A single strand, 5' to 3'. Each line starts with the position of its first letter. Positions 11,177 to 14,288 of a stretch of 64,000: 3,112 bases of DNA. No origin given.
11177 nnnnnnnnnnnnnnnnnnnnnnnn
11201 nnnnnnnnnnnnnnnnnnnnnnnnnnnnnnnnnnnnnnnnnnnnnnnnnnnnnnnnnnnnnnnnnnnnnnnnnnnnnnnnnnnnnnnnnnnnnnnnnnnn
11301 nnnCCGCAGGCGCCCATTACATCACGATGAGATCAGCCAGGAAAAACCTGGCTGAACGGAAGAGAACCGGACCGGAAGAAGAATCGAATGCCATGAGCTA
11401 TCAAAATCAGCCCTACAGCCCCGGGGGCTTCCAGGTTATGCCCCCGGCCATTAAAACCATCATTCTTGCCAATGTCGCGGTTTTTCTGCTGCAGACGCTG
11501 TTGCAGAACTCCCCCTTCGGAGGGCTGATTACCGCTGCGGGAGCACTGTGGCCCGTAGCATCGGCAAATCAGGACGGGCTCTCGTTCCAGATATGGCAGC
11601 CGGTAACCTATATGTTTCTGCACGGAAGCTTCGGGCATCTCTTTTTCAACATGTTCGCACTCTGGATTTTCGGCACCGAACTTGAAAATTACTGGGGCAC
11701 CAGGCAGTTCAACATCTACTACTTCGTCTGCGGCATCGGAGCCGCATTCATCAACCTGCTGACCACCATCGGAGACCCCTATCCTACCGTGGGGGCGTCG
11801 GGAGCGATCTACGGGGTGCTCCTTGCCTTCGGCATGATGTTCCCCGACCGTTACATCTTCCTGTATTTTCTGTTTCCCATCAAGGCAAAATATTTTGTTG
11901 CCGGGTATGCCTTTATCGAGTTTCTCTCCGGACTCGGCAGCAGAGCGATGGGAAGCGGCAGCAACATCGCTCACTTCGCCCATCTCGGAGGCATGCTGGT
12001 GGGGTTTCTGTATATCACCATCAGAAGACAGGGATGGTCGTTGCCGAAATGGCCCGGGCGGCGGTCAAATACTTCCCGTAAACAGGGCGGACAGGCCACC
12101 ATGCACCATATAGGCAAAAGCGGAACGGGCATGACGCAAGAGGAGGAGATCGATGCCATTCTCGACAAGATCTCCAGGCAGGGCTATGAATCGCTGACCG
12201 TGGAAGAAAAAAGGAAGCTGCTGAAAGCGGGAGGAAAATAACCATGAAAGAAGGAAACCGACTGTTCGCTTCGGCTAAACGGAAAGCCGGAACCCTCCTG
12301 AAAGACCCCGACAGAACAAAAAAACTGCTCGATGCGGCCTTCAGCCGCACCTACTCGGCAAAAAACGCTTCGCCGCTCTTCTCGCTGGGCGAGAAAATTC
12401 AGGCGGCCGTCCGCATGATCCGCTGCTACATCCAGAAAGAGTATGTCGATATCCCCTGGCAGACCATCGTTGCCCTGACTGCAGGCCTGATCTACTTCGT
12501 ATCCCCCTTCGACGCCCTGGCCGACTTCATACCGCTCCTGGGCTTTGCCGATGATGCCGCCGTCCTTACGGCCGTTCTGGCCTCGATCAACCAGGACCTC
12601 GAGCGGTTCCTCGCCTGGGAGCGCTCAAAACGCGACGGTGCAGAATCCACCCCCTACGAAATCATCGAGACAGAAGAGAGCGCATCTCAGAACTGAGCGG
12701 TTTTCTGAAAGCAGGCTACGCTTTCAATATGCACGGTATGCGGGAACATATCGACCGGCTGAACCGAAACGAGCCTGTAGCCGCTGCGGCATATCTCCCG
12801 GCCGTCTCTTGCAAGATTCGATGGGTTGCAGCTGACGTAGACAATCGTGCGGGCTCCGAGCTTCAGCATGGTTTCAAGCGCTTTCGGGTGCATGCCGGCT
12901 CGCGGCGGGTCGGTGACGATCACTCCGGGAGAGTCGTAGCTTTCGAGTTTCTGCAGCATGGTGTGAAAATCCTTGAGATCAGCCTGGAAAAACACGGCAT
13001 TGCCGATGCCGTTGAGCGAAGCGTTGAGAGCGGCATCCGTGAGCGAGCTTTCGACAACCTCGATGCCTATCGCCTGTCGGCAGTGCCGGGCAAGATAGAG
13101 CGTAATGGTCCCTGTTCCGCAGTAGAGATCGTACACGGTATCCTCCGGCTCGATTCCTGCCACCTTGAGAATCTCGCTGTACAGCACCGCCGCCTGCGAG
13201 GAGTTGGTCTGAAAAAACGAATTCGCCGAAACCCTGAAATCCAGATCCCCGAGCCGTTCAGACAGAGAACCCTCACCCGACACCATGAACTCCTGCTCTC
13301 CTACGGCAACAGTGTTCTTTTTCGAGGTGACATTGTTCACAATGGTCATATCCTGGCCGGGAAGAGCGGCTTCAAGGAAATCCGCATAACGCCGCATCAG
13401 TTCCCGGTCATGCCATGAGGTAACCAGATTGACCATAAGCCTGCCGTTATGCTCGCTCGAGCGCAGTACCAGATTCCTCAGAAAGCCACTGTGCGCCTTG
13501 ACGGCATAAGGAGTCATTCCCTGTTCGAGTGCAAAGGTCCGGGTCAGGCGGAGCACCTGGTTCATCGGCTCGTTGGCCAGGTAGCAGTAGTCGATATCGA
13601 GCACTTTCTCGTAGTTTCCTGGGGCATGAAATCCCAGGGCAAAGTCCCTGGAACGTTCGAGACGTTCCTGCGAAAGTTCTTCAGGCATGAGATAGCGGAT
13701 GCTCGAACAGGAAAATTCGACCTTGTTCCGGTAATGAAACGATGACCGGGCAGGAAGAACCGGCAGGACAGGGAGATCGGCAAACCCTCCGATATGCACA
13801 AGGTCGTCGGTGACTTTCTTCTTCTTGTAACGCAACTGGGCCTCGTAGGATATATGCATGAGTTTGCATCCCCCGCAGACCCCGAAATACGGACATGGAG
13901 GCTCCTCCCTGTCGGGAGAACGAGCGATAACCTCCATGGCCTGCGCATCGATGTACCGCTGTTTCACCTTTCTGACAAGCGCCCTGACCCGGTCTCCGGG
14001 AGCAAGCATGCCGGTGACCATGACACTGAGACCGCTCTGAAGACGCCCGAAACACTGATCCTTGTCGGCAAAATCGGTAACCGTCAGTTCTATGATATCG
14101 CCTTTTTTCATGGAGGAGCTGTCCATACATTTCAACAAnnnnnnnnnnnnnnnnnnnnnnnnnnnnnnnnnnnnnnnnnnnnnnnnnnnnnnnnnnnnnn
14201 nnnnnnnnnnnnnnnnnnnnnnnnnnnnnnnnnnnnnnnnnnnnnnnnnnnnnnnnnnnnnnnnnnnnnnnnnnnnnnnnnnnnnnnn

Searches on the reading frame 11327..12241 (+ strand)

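Call 29: search_protein_families(library=pfam, proteins=[window:11327-12241:+], max_evalue=0.001)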
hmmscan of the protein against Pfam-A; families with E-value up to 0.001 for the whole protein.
window:11327-12241:+ (304 aa): 4 families
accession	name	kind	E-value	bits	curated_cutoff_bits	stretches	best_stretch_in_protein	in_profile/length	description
PF01694.28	Rhomboid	-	2.9e-31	109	22.6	1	87-233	2-140/143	Rhomboid domain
PF20216.3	DUF6576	-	6.1e-09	36.3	27.3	1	271-298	14-41/47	Family of unknown function (DUF6576)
PF08551.15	DUF1751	-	3.4e-05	24.8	22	1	89-148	8-67/99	Eukaryotic integral membrane protein (DUF1751)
PF04511.20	DER1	-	0.00043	20.7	26.6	1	87-208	40-160/191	Der1-like family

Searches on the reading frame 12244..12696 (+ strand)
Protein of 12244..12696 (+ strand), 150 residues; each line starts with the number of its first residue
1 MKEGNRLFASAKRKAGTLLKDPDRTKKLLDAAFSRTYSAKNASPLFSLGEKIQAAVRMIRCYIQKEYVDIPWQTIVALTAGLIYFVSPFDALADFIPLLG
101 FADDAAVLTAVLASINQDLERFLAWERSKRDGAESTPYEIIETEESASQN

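Call 29: search_protein_families(library=pfam, proteins=[window:12244-12696:+], max_evalue=0.001)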
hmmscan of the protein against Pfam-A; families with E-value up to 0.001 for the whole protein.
window:12244-12696:+ (150 aa): 1 family
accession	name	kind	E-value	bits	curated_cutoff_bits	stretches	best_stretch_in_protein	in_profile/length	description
PF06803.17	DUF1232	-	3.1e-12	46.5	23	1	74-109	1-36/37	Protein of unknown function (DUF1232)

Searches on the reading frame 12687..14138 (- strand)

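Call 29: search_protein_families(library=pfam, proteins=[window:12687-14138:-], max_evalue=0.001)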
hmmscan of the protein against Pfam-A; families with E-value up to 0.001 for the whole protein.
window:12687-14138:- (483 aa): 7 families
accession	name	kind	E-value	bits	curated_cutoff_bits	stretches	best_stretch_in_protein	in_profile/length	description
PF05958.17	tRNA_U5-meth_tr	-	3.9e-21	75.9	23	1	235-476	110-353/357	tRNA (Uracil-5-)-methyltransferase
PF13847.12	Methyltransf_31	-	7.5e-10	39.1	27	1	330-442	2-115/145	Methyltransferase domain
PF01938.26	TRAM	-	9.6e-07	29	21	1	12-67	4-60/61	TRAM domain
PF13649.12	Methyltransf_25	-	2.1e-06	28.8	27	1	335-393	1-60/97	Methyltransferase domain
PF01170.24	UPF0020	-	5.1e-06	26.8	22.3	1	321-412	18-130/197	RMKL-like, methyltransferase domain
PF00398.26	RrnaAD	-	0.00029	20.4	24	1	305-361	4-60/263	Ribosomal RNA adenine dimethylase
PF01555.25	N6_N4_Mtase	-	0.00071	20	26.7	0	328-364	178-214/221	DNA methylase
